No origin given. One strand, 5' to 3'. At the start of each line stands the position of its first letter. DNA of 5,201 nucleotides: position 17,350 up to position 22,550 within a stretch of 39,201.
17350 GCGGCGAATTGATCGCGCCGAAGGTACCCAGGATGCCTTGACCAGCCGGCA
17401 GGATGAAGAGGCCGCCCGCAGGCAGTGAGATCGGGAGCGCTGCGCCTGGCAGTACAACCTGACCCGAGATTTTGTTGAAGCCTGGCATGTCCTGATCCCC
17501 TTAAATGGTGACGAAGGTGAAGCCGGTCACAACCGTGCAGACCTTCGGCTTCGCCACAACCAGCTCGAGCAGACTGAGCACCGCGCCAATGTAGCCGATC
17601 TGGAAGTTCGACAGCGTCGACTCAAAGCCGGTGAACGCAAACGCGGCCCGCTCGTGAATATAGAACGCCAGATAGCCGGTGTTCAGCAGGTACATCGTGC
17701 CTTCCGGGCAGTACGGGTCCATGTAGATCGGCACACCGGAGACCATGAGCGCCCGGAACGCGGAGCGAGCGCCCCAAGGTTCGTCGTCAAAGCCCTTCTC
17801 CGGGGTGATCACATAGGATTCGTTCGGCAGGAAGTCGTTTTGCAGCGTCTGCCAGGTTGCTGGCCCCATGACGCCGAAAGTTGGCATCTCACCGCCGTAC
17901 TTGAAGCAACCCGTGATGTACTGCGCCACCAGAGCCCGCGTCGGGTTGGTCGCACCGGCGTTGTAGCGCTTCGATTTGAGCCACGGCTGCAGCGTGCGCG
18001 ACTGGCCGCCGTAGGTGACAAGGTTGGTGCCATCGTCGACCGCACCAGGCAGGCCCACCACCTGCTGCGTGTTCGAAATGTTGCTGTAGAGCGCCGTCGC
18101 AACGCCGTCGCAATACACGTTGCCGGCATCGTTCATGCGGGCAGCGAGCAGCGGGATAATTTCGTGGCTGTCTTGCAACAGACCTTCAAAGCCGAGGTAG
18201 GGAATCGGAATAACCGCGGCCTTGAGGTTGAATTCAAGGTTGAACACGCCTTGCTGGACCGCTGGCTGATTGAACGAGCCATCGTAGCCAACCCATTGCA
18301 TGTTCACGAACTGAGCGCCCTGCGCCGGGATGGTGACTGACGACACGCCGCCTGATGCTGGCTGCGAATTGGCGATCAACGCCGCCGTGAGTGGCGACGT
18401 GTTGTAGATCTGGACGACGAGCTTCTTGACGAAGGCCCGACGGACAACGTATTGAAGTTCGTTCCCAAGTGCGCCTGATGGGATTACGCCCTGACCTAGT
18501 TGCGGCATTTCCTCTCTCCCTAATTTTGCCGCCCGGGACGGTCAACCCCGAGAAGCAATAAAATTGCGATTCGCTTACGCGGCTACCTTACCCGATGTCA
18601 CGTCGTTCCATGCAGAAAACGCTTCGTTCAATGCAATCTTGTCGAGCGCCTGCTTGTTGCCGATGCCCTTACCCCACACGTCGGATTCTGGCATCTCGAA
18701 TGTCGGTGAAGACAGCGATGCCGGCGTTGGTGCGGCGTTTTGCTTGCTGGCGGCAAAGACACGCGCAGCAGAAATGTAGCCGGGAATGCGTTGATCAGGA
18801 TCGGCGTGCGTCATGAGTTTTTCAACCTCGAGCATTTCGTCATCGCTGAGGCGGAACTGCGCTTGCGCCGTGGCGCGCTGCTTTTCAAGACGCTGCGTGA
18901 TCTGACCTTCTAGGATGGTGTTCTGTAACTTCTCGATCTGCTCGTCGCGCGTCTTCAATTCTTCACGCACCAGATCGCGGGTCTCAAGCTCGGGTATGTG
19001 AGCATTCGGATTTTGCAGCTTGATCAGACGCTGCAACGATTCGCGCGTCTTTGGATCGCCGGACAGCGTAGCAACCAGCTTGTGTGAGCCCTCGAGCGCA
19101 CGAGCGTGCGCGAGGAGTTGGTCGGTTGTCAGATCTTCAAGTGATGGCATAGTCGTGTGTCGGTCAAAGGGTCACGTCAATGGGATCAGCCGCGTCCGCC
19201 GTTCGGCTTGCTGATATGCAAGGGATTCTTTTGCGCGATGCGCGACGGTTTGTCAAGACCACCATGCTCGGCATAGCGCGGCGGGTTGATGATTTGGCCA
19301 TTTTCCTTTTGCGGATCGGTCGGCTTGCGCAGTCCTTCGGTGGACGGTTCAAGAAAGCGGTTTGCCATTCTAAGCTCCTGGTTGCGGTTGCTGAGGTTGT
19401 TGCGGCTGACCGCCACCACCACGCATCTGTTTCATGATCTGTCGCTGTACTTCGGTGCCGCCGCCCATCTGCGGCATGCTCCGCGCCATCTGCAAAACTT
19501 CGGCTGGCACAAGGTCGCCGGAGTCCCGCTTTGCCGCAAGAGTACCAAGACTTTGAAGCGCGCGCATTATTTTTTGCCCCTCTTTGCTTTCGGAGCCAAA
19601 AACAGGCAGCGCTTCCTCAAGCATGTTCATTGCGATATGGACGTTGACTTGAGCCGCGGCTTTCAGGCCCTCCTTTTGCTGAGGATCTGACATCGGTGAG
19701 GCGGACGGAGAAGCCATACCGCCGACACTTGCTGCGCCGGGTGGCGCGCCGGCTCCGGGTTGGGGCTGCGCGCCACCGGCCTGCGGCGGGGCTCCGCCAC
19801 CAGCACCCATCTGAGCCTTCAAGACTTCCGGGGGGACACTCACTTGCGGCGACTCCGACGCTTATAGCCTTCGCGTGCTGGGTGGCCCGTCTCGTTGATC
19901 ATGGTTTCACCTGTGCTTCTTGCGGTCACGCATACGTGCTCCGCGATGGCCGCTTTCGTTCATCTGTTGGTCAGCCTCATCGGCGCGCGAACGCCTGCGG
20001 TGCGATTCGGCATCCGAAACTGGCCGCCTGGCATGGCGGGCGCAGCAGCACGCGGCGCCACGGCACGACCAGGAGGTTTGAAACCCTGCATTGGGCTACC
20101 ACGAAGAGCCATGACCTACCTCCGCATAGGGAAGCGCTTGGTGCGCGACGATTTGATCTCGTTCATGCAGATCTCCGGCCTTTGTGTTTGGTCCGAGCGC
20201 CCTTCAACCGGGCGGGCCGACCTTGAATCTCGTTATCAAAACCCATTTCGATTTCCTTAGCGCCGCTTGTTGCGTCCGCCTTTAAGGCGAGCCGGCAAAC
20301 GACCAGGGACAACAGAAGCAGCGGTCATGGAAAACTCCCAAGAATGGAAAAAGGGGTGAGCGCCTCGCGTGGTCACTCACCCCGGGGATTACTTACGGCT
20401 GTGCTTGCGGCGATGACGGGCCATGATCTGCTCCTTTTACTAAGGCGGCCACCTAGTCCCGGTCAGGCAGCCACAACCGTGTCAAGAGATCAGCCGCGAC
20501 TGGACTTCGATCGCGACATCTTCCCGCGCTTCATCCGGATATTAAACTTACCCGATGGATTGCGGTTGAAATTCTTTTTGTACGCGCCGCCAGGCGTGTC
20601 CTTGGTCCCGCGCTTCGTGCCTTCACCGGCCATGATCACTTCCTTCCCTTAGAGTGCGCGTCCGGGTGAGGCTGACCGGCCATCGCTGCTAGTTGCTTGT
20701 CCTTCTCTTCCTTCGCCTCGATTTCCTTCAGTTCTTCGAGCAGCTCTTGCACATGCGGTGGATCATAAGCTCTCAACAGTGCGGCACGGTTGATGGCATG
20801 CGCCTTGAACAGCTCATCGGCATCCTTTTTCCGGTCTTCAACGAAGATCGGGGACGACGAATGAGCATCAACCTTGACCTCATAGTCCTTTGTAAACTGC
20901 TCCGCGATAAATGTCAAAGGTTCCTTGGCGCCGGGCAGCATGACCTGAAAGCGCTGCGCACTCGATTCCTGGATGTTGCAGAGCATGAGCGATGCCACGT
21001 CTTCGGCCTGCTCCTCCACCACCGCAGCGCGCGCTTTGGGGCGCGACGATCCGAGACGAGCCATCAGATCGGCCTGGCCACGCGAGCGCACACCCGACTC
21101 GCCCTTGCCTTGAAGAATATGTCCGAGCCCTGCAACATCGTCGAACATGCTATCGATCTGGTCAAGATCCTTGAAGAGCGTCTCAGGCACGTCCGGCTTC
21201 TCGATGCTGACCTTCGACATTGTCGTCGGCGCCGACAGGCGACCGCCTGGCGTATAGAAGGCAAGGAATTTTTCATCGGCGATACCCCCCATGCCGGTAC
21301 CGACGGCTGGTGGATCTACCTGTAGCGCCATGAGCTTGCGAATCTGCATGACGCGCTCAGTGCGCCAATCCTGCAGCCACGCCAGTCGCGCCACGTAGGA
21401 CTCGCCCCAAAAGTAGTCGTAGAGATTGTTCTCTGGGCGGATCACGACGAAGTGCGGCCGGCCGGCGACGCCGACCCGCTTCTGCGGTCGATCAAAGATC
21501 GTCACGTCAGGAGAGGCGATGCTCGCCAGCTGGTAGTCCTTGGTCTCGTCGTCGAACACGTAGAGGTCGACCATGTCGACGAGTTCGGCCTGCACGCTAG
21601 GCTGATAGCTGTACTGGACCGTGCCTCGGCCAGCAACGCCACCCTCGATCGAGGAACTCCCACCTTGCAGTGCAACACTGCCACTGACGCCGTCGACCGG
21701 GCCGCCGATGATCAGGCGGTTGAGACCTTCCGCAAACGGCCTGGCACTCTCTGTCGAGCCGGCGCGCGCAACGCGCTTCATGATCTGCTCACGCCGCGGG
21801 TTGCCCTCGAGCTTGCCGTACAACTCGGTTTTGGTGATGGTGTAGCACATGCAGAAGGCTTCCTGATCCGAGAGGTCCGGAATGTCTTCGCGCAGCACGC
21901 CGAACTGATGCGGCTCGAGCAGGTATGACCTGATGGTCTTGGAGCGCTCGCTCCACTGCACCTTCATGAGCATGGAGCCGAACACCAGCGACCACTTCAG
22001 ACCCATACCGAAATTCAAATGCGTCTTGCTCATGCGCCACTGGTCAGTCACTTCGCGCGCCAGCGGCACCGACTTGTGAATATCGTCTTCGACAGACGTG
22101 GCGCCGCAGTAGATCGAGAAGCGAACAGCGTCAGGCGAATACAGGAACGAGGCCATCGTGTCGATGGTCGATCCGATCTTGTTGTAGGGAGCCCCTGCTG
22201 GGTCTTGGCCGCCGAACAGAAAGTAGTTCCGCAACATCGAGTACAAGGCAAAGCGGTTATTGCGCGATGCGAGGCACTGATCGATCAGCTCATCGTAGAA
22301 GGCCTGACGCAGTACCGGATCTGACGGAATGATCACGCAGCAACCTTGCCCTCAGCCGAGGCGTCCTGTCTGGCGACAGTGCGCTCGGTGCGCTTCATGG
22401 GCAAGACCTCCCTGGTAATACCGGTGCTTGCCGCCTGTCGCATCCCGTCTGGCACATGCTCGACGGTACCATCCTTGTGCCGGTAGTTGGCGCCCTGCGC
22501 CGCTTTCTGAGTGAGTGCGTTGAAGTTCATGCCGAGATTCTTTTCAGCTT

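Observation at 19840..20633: Array of seven SD-preceded mini-ORFs encoding polybasic peptides between portal and head-assembly genes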

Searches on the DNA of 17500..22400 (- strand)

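Call 7: search_dna_similar(query=window:17500-22400:-, collection=phages, mode=distant, max_rows=30)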
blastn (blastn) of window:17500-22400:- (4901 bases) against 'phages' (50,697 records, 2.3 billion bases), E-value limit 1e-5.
Records with a match: 2; places in all: 2; records where one place covers at least 80% of the query: 0.
Best place of each record, by identity: 60-80% 2.
By first word of the organism name: Bacteriophage 2.
By host as written in the record: - 2.
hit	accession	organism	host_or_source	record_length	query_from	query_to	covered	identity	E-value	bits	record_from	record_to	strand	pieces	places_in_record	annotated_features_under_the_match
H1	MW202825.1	Bacteriophage sp.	Manatee Spring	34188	3976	4821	17%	66.1%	2e-42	182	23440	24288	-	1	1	major capsid protein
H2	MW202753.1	Bacteriophage sp.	Manatee Spring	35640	3977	4275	6%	67.8%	2e-17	99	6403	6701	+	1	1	major capsid protein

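Call 41: search_rna_families(source=window, start=19750, end=20750, threshold=evalue, max_evalue=10)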
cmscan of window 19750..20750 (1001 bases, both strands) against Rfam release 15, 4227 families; matches with E-value up to 10: 3.
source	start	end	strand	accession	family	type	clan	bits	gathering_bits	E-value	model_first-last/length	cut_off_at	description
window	19938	19984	-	RF01129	sR44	Gene; snRNA; snoRNA; CD-box;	-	16.3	45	0.27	1-55/55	no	Small nucleolar RNA sR44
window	20491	20512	-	RF03139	S4-Bacteroidia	Cis-reg; leader;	CL00119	13.3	34.7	8.8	1-34/34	no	S4-Bacteroidia ribosomal protein leader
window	20165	20230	-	RF02248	Six3os1_3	Gene; lncRNA;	-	12.5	40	2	1-75/75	no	Six3os1 conserved region 3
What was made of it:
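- On Any Rfam 15 family: Only chance-level hits at E≤10 in 19750-20750, none at the pseudoknot (call 41).
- Closest known: Pseudoknot translational operators. Different: No Rfam match, even at E≤10 (call 41).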

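Call 56: build_rna_model(alignment_id=A3, structure=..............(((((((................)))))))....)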
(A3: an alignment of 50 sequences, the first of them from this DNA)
Model R1 built from alignment A3 (50 sequences, 48 columns); structure: as given.
model positions 42; base pairs 7; branch points 0; effective number of sequences 50; information 0.919 bits per position. Calibrated on 0.2 Mb of random sequence (short: E-values are rough).
structure used (alignment columns):
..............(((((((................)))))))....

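Call 57: search_with_rna_model(model_id=R1, sources=[window, L003, L004, L005, L006, L007, L009, L010, L011, L012, L013, L014, L015, L016, L017, L018, L021, L022, L026, L027, L029, L031, L032, L033, L034, L036, L038, L041, L043, L044, L045, L046, L047, L048, L049, L050, L051, L052, L053, L054, L055, L056, L057, L058, L059, L060, L061, L062, L063, L064, L065, L066, L067, L068, L069, L070, L071, L072, L073, L074, L075, L076, L077, L078, L079, L080, L081, L082, L083, L084, L085, L086, L087, L088, L089, L090, L091, L092, L093, L094, L095, L096, L097, L098, L099, L100, L101, L102, L103, L104, L105, L106, L107, L108], max_evalue=1, make_alignment=true)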
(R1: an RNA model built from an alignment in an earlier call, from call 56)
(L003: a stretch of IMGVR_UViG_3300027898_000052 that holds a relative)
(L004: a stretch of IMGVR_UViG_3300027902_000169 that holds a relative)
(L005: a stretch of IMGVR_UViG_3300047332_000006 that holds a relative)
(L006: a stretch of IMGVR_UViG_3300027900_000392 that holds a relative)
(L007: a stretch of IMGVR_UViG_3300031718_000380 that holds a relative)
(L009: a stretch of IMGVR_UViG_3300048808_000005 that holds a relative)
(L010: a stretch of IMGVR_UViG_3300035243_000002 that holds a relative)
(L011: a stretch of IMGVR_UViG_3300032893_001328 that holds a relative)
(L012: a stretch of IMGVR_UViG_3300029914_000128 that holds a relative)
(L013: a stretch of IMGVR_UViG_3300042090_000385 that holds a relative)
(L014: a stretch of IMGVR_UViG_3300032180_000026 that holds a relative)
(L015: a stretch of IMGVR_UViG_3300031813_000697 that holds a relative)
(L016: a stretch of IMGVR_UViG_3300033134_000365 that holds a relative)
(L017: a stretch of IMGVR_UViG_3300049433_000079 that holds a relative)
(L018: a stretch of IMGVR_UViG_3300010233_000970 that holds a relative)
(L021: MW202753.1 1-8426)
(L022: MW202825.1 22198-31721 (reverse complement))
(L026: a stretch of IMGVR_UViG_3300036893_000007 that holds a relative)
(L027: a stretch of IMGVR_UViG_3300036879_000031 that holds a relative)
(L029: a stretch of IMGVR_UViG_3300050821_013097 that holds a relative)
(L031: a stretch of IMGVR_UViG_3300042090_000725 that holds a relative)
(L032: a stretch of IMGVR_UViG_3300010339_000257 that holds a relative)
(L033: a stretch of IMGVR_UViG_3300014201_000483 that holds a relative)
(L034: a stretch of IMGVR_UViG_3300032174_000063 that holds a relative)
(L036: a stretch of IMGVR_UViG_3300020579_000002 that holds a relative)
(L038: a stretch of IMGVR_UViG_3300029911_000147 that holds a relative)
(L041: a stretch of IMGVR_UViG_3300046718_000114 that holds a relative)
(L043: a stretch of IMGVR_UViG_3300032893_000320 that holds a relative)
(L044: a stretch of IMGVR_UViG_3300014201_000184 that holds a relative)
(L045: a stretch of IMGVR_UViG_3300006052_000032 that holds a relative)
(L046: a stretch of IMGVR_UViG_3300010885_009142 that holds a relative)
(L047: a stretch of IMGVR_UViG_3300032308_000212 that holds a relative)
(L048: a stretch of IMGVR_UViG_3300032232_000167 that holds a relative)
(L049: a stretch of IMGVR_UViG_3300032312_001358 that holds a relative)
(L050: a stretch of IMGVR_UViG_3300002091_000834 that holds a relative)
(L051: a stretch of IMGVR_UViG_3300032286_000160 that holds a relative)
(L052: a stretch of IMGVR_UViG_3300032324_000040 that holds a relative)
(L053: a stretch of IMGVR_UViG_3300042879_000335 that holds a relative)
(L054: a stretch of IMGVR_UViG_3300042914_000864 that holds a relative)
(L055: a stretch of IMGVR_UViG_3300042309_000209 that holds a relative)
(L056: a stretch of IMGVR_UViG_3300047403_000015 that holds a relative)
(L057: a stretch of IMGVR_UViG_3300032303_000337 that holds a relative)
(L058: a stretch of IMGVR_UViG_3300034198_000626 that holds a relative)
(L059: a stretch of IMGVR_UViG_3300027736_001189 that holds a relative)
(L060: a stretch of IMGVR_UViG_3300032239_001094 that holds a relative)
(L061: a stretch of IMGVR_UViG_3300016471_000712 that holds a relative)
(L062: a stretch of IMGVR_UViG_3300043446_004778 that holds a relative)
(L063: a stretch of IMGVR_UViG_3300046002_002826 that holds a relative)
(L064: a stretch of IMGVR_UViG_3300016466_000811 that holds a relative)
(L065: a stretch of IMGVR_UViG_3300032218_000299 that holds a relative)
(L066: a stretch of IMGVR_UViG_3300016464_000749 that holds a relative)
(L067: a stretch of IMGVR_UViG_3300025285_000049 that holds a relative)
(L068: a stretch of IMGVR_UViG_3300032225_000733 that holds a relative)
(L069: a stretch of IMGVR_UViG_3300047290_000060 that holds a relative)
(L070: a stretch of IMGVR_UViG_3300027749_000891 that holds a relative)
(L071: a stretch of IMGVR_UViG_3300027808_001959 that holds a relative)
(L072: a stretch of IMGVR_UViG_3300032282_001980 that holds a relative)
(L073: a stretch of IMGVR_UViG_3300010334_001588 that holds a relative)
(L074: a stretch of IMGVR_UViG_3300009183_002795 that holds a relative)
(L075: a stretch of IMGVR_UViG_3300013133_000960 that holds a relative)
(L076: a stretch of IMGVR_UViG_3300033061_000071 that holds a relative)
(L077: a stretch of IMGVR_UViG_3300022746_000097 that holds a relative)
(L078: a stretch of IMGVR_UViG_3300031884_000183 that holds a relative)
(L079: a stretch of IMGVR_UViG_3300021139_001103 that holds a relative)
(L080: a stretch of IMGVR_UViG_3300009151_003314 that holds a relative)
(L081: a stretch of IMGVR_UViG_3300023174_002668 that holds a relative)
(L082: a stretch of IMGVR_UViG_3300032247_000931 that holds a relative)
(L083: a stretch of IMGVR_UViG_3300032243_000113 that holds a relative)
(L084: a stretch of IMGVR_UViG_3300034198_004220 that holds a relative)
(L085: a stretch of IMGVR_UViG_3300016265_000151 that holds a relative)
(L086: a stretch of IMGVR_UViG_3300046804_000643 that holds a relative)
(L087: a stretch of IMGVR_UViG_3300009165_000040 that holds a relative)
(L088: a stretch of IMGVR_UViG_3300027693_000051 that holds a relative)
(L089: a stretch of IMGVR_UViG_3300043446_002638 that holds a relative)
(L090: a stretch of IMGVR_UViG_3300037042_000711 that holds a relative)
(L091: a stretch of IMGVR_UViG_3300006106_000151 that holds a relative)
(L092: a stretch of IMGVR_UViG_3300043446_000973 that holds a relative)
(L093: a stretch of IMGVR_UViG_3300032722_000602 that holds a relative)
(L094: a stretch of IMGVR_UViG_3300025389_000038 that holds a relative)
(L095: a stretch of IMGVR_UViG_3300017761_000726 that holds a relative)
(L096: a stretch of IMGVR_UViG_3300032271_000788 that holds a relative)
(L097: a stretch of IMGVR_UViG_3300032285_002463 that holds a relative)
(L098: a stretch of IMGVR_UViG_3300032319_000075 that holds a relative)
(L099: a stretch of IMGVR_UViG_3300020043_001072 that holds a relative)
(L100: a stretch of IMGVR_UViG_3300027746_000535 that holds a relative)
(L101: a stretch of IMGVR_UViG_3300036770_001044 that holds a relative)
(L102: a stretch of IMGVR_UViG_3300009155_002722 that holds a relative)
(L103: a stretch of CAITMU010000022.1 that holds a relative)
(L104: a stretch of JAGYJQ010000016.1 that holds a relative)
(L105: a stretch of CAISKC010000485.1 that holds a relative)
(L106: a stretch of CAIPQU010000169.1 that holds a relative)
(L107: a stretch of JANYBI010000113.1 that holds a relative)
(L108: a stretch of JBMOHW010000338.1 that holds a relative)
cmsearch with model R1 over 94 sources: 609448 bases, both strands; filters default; matches with E-value up to 1: 73.
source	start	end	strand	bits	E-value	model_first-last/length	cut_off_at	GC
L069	4346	4388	+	55.7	6.3e-14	1-42/42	no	0.51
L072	2995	3037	+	55.7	6.3e-14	1-42/42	no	0.51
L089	3719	3761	+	55.7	6.3e-14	1-42/42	no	0.51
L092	1925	1967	+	55.7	6.3e-14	1-42/42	no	0.51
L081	4347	4389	+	54.4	1.6e-13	1-42/42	no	0.53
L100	4359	4402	+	52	8.7e-13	1-42/42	no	0.55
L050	2986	3028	+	51.7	1e-12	1-42/42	no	0.51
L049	4363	4406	+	51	1.8e-12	1-42/42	no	0.55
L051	3098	3141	+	51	1.8e-12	1-42/42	no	0.55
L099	2804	2847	+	50.7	2.1e-12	1-42/42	no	0.57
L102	3762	3805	+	50.3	2.8e-12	1-42/42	no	0.55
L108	653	697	+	49.4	5.3e-12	1-42/42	no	0.53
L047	4381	4422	+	49.3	5.9e-12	1-42/42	no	0.5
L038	4379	4420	+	49.2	6.2e-12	1-42/42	no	0.57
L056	4374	4417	+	49.1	6.5e-12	1-42/42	no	0.52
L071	1934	1977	+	49.1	6.8e-12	1-42/42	no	0.52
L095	2230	2273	+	48.9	7.7e-12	1-42/42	no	0.55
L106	4938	4980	+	48.3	1.2e-11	1-42/42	no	0.56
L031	4368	4410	+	48.3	1.2e-11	1-42/42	no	0.56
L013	5800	5842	+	47.7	1.8e-11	1-42/42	no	0.58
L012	6891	6933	+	46.8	3.3e-11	1-42/42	no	0.6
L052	2130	2171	+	46.1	5.5e-11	1-42/42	no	0.5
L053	4393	4434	+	46.1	5.5e-11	1-42/42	no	0.5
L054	4289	4330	+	46.1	5.5e-11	1-42/42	no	0.5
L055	3759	3800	+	46.1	5.5e-11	1-42/42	no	0.5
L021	4815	4858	+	46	6.1e-11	1-42/42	no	0.57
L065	4345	4388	+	45.4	9.3e-11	1-42/42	no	0.57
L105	3185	3228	+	45.2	1.1e-10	1-42/42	no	0.5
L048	2371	2414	+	44.3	1.9e-10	1-42/42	no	0.55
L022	5866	5911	+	43.8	2.7e-10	1-42/42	no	0.48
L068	4296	4338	+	42.4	7.6e-10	1-42/42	no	0.56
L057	4302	4343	+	42.1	9.5e-10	1-42/42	no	0.52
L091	2845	2890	+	42.1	9.5e-10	1-42/42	no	0.52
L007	5259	5298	+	41.7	1.2e-09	1-42/42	no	0.52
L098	1858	1900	+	41.7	1.2e-09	1-42/42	no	0.49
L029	4320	4356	+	40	4e-09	1-42/42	no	0.51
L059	4065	4109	+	39.9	4.2e-09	1-42/42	no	0.49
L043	4204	4242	+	39.8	4.8e-09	1-42/42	no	0.64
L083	3037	3081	+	39.6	5.3e-09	1-42/42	no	0.6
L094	4306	4347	+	39.3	6.6e-09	1-42/42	no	0.55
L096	2462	2505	+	38.7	1e-08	1-42/42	no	0.57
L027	4378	4417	+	38.5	1.2e-08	1-42/42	no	0.55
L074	4355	4397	+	38.4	1.3e-08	1-42/42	no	0.51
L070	4180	4219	+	38.2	1.4e-08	1-42/42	no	0.52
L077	4316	4357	+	38.1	1.5e-08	1-42/42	no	0.6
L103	4862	4903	+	38.1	1.6e-08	1-42/42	no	0.55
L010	4397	4438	+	37.9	1.8e-08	1-42/42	no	0.57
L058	2595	2635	+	37.8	1.9e-08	1-42/42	no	0.51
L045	4366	4407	+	37.6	2.2e-08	1-42/42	no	0.62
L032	4236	4275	+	37.5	2.4e-08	1-42/42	no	0.62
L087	4378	4418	+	37.5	2.4e-08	1-42/42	no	0.59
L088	4378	4418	+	37.5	2.4e-08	1-42/42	no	0.59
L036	4345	4384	+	37.2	2.8e-08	1-42/42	no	0.57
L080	3736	3775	+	37.2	2.9e-08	1-42/42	no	0.57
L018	1225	1263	+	36.5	4.8e-08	1-42/42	no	0.54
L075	3702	3745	+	35.7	8.1e-08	1-42/42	no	0.66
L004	5448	5490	+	35.6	8.7e-08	1-42/42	no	0.6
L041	2375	2417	+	34.9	1.4e-07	1-42/42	no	0.63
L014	1883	1924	+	34.2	2.4e-07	1-42/42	no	0.6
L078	2133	2172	+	34.1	2.5e-07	1-42/42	no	0.47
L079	4376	4415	+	34.1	2.5e-07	1-42/42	no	0.47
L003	6816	6858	+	33.1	5.1e-07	1-42/42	no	0.67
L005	2574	2613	+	32.6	7.5e-07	1-42/42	no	0.68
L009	6590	6628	+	32.2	1e-06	1-42/42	no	0.56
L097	4275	4319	+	32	1.1e-06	1-42/42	no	0.44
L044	1357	1396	+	30.5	3.3e-06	1-42/42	no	0.62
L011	2826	2865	+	30.5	3.4e-06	1-42/42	no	0.6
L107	5166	5206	+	29.7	5.6e-06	1-42/42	no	0.44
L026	4131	4170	+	29.5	6.5e-06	1-42/42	no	0.55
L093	4302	4343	+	25.4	0.00012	1-42/42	no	0.38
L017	6686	6728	+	24.2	0.00027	1-42/42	no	0.7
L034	4340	4378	+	21.3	0.0021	1-42/42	no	0.54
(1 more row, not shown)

Alignment A4: 73 matches aligned to the model, 46 columns, each read 5' to 3' on its own strand. Consensus structure (alignment columns), stored with it:
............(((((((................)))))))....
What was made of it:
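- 20443..20484 (-): H-type RNA pseudoknot. S1 is 20479-20475 paired with 20464-20460. S2 is 20472-20466 (GGCUGCC) paired with 20453-20447 (GGUGGCC). The covariance model hits this site at 34.8 bits, E 1.5e-7, and hits exactly once in 73 of 94 sequences (call 57).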

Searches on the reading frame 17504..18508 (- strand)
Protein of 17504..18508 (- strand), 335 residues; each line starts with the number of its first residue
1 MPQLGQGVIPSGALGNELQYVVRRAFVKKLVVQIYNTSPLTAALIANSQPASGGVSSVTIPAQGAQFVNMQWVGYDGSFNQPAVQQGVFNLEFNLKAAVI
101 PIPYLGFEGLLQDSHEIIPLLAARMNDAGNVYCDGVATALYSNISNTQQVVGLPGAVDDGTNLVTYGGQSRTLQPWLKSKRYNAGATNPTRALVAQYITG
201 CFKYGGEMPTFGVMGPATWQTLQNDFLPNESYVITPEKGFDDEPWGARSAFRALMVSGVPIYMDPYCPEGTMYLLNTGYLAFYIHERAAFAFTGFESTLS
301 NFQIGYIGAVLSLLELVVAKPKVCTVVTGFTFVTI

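Call 10: search_protein_families(library=pfam, proteins=[window:17504-18508:-], max_evalue=0.01)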
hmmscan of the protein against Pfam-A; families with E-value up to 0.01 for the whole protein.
window:17504-18508:- (335 aa): 0 families

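Call 17: search_protein_families(library=phrogs, proteins=[window:17504-18508:-], max_evalue=0.01)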
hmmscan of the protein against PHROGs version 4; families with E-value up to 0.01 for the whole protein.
window:17504-18508:- (335 aa): 2 families
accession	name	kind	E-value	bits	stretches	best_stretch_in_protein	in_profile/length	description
phrog_9953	-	head and packaging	2.1e-27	97.4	1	23-328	17-327/329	major head protein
phrog_37569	-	head and packaging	0.0046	17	0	253-288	259-294/368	major head protein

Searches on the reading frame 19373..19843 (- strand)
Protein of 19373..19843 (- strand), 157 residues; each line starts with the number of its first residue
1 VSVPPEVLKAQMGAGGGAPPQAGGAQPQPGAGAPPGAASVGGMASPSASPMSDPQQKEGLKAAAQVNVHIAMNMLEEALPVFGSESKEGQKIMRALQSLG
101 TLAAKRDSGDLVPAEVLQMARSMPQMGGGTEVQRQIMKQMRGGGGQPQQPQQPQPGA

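Call 10: search_protein_families(library=pfam, proteins=[window:19373-19843:-], max_evalue=0.01)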
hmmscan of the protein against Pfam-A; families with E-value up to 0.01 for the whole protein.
window:19373-19843:- (157 aa): 0 families

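Call 17: search_protein_families(library=phrogs, proteins=[window:19373-19843:-], max_evalue=0.01)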
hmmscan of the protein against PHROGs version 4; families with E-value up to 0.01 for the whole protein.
window:19373-19843:- (157 aa): 0 families

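Call 77: search_protein_families(library=ncbifam, proteins=[window:19373-19843:-], max_evalue=1)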
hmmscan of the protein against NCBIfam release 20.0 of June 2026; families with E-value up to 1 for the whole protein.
window:19373-19843:- (157 aa): 0 families
